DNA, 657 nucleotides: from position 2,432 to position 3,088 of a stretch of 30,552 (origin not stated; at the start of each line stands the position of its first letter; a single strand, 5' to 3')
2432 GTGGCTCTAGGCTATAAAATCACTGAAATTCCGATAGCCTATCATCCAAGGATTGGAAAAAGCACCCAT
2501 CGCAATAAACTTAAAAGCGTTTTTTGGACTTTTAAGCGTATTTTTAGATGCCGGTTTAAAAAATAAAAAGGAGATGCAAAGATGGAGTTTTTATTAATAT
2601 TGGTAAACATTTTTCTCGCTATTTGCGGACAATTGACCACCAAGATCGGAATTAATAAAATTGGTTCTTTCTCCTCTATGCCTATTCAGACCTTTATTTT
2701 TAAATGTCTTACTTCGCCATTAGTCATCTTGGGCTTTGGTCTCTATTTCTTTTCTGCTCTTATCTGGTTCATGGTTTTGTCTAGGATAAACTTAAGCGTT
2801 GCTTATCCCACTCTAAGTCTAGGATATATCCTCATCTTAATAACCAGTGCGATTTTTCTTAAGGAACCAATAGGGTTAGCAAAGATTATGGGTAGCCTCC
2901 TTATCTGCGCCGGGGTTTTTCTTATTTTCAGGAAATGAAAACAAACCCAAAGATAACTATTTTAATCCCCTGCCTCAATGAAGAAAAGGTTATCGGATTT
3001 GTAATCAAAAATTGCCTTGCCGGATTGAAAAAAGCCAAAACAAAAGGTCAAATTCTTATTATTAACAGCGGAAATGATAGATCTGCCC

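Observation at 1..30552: Layered surface-glycosylation locus: ABC-exported capped polymer, five GT-C enzymes and heavy methylation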

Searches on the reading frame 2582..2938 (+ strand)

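Call 4: search_protein_families(library=pfam, proteins=[window:2582-2938:+], max_evalue=0.01)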
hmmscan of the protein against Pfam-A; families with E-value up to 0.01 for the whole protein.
window:2582-2938:+ (118 aa): 4 families
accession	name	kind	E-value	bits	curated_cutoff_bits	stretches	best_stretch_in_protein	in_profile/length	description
PF00892.27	EamA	-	1.9e-06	28.6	28.2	1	45-116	63-134/135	EamA-like transporter family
PF10639.15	TMEM234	-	0.00056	20.4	30.1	1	47-115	43-112/113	Putative transmembrane family 234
PF03151.22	TPT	-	0.0016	18.3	30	1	44-114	220-289/291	Triose-phosphate Transporter family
PF00893.25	Multi_Drug_Res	-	0.0045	17.9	23.7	0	45-108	32-93/93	Small Multidrug Resistance protein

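Call 9: search_protein_families(library=ncbifam, proteins=[window:2582-2938:+], max_evalue=0.01)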
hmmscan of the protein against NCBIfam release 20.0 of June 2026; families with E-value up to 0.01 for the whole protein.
window:2582-2938:+ (118 aa): 4 families
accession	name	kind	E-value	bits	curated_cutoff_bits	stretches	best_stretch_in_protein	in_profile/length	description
NF002816.2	PRK02971.1-2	equivalog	2.5e-15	57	99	1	7-117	4-118/120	4-amino-4-deoxy-L-arabinose-phosphoundecaprenol flippase subunit ArnF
NF011625.2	PRK15051.1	equivalog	5.4e-08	33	92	1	4-114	4-106/111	4-amino-4-deoxy-L-arabinose-phosphoundecaprenol flippase subunit ArnE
NF051482.1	EbrB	exception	0.00023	21.8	160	1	48-116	36-102/105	SMR family multidrug efflux transporter EbrB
NF051481.1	EbrA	exception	0.00059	20.1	160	1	41-115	30-102/104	SMR family multidrug efflux transporter EbrA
